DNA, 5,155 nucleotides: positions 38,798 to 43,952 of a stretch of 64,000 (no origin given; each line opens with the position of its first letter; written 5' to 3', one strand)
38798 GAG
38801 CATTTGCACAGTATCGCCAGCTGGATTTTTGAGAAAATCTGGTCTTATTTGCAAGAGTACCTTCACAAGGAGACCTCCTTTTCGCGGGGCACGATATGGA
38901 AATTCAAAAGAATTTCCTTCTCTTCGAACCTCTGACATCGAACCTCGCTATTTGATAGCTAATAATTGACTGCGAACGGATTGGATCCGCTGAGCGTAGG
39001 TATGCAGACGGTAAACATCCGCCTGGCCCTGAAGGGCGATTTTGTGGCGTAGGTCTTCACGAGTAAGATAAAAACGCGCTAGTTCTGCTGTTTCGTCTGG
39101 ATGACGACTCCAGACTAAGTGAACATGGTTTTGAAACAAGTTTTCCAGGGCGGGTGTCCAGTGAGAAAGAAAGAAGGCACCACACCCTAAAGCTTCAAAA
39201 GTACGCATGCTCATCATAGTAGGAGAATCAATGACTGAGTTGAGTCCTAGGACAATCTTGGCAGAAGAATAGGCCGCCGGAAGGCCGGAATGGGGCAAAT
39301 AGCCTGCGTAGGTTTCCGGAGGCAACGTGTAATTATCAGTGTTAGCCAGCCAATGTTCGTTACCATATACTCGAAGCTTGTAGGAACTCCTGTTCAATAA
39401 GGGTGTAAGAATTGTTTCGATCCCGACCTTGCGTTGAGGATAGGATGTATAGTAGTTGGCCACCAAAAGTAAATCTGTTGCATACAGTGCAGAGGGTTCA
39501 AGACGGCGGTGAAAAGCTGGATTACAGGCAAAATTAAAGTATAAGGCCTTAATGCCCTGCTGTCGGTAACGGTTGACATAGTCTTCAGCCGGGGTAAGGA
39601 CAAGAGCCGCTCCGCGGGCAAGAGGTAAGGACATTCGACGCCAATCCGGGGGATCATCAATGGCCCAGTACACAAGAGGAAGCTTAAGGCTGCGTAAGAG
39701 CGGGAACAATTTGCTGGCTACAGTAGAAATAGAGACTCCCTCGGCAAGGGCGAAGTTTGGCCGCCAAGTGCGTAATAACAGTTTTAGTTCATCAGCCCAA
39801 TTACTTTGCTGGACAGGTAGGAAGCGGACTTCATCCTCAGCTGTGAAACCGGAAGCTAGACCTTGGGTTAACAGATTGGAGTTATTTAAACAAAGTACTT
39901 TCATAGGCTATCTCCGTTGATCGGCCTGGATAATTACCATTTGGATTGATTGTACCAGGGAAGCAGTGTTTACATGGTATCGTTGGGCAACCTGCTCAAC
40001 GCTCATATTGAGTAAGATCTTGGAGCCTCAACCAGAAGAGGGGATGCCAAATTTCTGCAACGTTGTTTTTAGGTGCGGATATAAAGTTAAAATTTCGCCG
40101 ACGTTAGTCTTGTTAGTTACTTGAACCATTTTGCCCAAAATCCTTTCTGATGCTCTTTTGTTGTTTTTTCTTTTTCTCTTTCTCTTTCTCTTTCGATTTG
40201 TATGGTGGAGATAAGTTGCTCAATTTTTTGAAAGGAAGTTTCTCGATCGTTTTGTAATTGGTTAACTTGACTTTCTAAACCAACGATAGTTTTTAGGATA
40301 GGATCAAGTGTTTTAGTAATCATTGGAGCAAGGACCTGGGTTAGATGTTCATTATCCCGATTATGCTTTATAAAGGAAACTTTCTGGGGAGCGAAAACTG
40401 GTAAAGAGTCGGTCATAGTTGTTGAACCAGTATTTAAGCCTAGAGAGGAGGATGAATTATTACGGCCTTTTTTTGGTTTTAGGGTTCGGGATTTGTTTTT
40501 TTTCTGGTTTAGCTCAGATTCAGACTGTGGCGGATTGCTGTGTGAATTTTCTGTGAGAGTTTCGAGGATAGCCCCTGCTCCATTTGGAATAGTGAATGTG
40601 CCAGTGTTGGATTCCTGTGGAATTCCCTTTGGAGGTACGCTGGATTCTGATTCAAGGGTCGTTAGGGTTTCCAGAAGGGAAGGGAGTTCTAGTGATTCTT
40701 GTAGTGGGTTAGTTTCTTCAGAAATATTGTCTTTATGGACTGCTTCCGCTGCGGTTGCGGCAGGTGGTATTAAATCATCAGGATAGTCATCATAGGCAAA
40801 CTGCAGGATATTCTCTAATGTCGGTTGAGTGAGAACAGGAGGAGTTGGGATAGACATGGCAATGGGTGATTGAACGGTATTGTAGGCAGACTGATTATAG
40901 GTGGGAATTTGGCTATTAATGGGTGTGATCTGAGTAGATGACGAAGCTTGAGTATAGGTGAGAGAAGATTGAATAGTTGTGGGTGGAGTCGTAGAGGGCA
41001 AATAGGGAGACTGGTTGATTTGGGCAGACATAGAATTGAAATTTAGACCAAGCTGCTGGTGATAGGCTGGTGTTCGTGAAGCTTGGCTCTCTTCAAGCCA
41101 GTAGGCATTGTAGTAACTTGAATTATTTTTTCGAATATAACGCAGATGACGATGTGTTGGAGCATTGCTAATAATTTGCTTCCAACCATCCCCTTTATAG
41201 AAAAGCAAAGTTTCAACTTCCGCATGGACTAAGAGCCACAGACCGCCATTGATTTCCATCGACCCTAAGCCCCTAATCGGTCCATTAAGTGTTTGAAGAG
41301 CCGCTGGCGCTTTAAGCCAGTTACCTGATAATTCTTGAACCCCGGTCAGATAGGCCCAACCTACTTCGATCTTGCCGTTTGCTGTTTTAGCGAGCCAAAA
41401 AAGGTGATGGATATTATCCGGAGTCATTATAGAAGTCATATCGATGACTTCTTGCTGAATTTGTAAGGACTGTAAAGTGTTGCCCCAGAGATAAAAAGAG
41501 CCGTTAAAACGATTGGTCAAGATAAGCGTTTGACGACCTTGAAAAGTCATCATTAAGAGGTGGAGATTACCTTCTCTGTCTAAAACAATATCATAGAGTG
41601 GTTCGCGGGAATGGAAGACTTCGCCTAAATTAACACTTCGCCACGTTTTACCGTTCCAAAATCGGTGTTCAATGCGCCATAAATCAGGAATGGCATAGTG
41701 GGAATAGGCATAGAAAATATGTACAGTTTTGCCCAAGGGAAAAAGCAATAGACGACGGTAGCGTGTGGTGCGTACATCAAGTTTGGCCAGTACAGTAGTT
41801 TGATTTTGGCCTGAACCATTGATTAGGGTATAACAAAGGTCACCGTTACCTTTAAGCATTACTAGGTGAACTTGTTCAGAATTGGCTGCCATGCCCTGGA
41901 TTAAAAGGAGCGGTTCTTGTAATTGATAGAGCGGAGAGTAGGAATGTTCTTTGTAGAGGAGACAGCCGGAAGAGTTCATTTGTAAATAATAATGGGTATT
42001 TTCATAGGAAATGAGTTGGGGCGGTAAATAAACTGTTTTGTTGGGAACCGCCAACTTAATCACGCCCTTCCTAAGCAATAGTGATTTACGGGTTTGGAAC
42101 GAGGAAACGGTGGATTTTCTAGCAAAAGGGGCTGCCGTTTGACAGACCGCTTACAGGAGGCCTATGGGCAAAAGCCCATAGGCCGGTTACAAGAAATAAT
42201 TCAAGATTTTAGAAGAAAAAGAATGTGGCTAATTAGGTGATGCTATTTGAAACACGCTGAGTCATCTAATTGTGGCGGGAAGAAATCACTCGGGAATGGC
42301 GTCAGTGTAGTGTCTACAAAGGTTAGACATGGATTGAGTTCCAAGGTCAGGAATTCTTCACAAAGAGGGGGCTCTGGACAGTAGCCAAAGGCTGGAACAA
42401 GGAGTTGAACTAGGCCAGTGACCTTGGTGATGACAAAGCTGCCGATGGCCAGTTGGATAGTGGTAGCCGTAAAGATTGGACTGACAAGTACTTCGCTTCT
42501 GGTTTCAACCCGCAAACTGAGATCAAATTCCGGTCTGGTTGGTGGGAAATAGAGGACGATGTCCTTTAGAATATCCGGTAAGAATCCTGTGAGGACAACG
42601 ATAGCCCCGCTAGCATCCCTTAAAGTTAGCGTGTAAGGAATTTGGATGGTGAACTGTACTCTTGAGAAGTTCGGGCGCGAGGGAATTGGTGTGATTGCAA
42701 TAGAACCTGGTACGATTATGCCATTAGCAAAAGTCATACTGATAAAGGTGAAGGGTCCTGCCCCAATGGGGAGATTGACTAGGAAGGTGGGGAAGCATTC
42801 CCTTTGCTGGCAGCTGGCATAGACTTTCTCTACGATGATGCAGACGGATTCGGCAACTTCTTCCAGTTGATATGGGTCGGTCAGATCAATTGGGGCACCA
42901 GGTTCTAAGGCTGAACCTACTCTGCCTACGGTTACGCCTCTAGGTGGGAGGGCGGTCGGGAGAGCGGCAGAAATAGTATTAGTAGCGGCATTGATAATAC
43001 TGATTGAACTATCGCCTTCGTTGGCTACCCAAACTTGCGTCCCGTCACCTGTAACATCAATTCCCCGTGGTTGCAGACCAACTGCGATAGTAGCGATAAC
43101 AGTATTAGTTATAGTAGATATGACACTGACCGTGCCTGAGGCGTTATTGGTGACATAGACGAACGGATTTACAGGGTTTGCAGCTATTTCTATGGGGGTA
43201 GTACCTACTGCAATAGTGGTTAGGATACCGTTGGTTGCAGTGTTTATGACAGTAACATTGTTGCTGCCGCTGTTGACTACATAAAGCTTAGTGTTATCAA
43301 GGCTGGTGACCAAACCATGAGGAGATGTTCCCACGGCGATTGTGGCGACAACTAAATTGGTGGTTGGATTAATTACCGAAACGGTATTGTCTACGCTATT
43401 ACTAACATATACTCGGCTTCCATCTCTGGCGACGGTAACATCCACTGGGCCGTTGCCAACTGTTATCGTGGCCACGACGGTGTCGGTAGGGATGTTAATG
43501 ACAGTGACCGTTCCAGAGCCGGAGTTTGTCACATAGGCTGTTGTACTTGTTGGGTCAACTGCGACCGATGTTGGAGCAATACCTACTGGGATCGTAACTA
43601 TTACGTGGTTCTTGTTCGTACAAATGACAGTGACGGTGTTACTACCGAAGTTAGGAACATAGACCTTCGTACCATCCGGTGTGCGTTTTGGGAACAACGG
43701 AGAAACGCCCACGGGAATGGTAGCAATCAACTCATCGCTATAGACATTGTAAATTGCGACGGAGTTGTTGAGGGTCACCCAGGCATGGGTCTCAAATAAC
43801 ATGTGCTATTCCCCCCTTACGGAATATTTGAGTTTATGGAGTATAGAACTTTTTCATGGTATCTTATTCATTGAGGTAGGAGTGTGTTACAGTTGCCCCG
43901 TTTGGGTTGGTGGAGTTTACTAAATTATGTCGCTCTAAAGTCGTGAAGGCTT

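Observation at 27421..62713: A ~35 kb mosaic island of soluble glycosyltransferases, nucleotide-sugar genes and uncharacterised structural proteins with no export machinery: probable mother-cell protein-glycosylation / spore-surface system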

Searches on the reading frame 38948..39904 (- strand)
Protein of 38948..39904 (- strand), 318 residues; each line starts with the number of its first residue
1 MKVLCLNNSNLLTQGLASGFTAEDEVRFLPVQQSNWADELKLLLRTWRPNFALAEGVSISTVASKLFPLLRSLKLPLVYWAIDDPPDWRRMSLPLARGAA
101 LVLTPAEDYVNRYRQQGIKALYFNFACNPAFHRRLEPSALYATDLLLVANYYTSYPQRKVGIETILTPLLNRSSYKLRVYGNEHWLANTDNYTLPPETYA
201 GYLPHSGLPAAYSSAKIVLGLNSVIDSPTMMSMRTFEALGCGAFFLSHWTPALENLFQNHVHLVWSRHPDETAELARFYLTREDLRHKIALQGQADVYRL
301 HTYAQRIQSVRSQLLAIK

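Call 5: search_protein_families(library=pfam, proteins=[window:38948-39904:-], max_evalue=0.01)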
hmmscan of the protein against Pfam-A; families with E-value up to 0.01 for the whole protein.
window:38948-39904:- (318 aa): 1 family
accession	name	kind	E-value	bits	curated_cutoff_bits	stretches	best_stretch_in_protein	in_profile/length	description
PF13524.12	Glyco_trans_1_2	-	3.9e-27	95.4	25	1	164-309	4-141/144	Glycosyl transferase-like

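Call 36: search_protein_families(library=ncbifam, proteins=[window:38948-39904:-], max_evalue=0.1)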
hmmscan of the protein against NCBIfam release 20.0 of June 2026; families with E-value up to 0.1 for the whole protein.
window:38948-39904:- (318 aa): 0 families

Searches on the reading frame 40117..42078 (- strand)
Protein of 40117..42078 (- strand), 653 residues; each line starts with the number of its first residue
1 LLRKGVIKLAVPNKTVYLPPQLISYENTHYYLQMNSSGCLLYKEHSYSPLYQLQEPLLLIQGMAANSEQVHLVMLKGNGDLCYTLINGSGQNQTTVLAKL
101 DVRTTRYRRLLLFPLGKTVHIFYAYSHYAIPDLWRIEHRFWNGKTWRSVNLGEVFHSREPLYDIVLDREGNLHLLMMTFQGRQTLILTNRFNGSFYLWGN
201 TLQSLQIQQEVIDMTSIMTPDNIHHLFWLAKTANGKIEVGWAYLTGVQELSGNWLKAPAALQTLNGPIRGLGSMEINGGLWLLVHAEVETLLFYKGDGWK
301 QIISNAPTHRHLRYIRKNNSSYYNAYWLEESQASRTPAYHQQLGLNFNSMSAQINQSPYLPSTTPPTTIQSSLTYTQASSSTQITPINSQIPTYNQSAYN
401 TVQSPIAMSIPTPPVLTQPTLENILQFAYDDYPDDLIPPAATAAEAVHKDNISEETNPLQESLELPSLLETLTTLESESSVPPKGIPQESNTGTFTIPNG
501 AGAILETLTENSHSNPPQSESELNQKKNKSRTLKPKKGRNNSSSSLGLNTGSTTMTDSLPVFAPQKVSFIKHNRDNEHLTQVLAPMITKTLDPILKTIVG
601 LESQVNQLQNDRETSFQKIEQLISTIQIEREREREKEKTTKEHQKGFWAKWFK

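Call 6: search_protein_families(library=pfam, proteins=[window:40117-42078:-], max_evalue=0.01)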
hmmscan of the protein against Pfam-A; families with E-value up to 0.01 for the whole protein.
window:40117-42078:- (653 aa): 0 families

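Call 36: search_protein_families(library=ncbifam, proteins=[window:40117-42078:-], max_evalue=0.1)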
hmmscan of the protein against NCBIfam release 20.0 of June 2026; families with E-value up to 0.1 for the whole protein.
window:40117-42078:- (653 aa): 1 family
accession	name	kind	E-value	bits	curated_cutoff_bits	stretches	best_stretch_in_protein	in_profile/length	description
TIGR01714.1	phage_rep_org_N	hypoth_equivalog_domain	0.069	13.3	49.8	0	572-643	46-118/119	phage replisome organizer, putative, N-terminal region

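Call 90: search_protein_families(library=padloc, proteins=[window:40117-42078:-], max_evalue=0.001)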
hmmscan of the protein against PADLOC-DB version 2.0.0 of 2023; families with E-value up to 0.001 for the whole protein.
window:40117-42078:- (653 aa): 0 families

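Call 94: search_protein_families(library=phrogs, proteins=[window:40117-42078:-], max_evalue=0.01)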
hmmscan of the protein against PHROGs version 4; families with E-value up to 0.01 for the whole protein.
window:40117-42078:- (653 aa): 0 families

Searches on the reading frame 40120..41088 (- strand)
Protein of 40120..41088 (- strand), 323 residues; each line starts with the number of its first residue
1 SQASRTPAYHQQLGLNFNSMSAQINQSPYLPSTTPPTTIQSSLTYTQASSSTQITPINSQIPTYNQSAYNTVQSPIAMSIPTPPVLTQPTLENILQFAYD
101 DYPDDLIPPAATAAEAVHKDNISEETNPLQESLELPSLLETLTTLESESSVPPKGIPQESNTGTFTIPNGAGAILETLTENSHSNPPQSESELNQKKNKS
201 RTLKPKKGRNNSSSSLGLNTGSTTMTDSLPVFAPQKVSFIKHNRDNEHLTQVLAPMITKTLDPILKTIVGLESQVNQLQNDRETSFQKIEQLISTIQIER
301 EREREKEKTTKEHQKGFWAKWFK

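Call 59: search_protein_families(library=pfam, proteins=[window:40120-41088:-], max_evalue=1)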
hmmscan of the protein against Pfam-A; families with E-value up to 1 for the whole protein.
window:40120-41088:- (323 aa): 4 families
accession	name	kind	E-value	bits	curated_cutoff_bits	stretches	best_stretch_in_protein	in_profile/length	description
PF13094.11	CENP-Q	-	0.01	16.4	28.5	1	256-313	33-88/162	CENP-Q, a CENPA-CAD centromere complex subunit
PF17778.7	BLACT_WH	-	0.022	15.2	22.8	1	90-112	1-23/46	Beta-lactamase associated winged helix domain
PF08702.15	Fib_alpha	-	0.31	11.6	29.9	1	246-301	75-130/143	Fibrinogen alpha/beta chain family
PF12220.14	U1snRNP70_N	-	0.6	11.1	23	0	266-316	33-83/92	U1 small nuclear ribonucleoprotein of 70kDa MW N terminal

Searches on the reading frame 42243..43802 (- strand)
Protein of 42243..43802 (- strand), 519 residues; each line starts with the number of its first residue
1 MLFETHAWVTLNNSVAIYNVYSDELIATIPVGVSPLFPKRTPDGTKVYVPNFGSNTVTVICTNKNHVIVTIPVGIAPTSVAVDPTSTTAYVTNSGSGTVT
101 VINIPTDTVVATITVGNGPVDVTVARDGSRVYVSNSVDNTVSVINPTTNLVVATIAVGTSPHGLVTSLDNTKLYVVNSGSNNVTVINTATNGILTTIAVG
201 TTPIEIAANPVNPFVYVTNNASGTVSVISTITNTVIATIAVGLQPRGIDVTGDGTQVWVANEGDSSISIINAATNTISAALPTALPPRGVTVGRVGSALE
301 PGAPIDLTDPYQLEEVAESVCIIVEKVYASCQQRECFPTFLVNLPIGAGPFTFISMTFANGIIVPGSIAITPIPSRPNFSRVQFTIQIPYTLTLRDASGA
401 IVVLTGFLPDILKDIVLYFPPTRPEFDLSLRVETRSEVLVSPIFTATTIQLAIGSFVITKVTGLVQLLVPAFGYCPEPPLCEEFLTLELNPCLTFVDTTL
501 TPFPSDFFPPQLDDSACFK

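Call 6: search_protein_families(library=pfam, proteins=[window:42243-43802:-], max_evalue=0.01)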
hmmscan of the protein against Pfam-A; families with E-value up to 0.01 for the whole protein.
window:42243-43802:- (519 aa): 7 families
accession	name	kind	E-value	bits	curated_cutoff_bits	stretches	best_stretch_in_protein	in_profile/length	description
PF21783.3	YNCE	-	3.7e-14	53.2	27.1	2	128-198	39-109/339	YNCE-like beta-propeller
PF10282.15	Lactonase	-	5.9e-12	45.9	21.7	1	41-195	151-328/344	Lactonase, 7-bladed beta-propeller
PF25174.1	Beta-prop_THOC3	-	2.4e-09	37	305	1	13-197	69-251/272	THOC3 beta-propeller domain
PF02239.22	Cytochrom_D1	-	1.7e-05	24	25.5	0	175-288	9-122/368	Cytochrome D1 heme domain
PF23414.1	Beta-prop_EML_2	-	8.8e-05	22.4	90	0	80-189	4-111/266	Echinoderm microtubule-associated protein second beta-propeller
PF24814.1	WD40_Prp19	-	0.00033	20.3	320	1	78-197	10-129/281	Prp19 WD40 domain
PF25172.1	Beta-prop_WDR3_2nd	-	0.0046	16.7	140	0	53-144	18-107/293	WDR3 second beta-propeller domain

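Call 36: search_protein_families(library=ncbifam, proteins=[window:42243-43802:-], max_evalue=0.1)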
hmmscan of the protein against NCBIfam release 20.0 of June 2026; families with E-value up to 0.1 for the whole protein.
window:42243-43802:- (519 aa): 12 families
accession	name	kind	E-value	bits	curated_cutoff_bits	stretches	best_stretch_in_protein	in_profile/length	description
TIGR02276.1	beta_rpt_yvtn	repeat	4.2e-63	209.1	27.85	6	127-165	2-40/42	beta-propeller repeat protein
TIGR03866.1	PQQ_ABC_repeats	subfamily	2.9e-44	151.4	287.3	3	128-255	10-137/310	PQQ-dependent catabolism-associated beta-propeller protein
NF052340.1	hydrazine_beta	equivalog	1.4e-29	103.4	560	2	34-156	34-158/372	hydrazine synthase subunit beta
NF052342.1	hydrazine_BC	exception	4.2e-23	81.4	1250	4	41-152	47-160/690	hydrazine synthase subunit beta-gamma fusion subunit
NF052460.1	L-NosZ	equivalog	2.5e-19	69.2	700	2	40-218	50-233/480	clade III lactonase-type nitrous-oxide reductase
NF052280.1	7_blade_YncE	equivalog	5.5e-17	61.6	400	2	45-175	183-315/338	7-bladed beta-propeller protein YncE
NF048007.1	MmpL3Stblzr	equivalog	4.1e-16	59.1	600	4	99-219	206-326/366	MmpL3/TtfA transport complex stabilizer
NF038117.1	choice_anch_I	subfamily_domain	2.5e-09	36.5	300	1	170-272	10-135/458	choice-of-anchor I family protein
NF008258.1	PRK11028.1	equivalog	0.00011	21.5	370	1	47-263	5-249/330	6-phosphogluconolactonase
NF053768.1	CIS12_fam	equivalog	0.00015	20.6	860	1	73-209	42-176/715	CIS12 family contractile injection system protein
NF038015.2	AztD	exception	0.076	11.7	400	0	125-166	312-353/356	zinc metallochaperone AztD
TIGR03907.1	QH_beta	equivalog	0.092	11.9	223.2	0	175-229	5-61/338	quinohemoprotein amine dehydrogenase subunit beta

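Call 90: search_protein_families(library=padloc, proteins=[window:42243-43802:-], max_evalue=0.001)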
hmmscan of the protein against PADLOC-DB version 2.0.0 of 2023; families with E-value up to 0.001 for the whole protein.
window:42243-43802:- (519 aa): 0 families

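Call 94: search_protein_families(library=phrogs, proteins=[window:42243-43802:-], max_evalue=0.01)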
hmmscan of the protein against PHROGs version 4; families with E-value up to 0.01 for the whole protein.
window:42243-43802:- (519 aa): 0 families
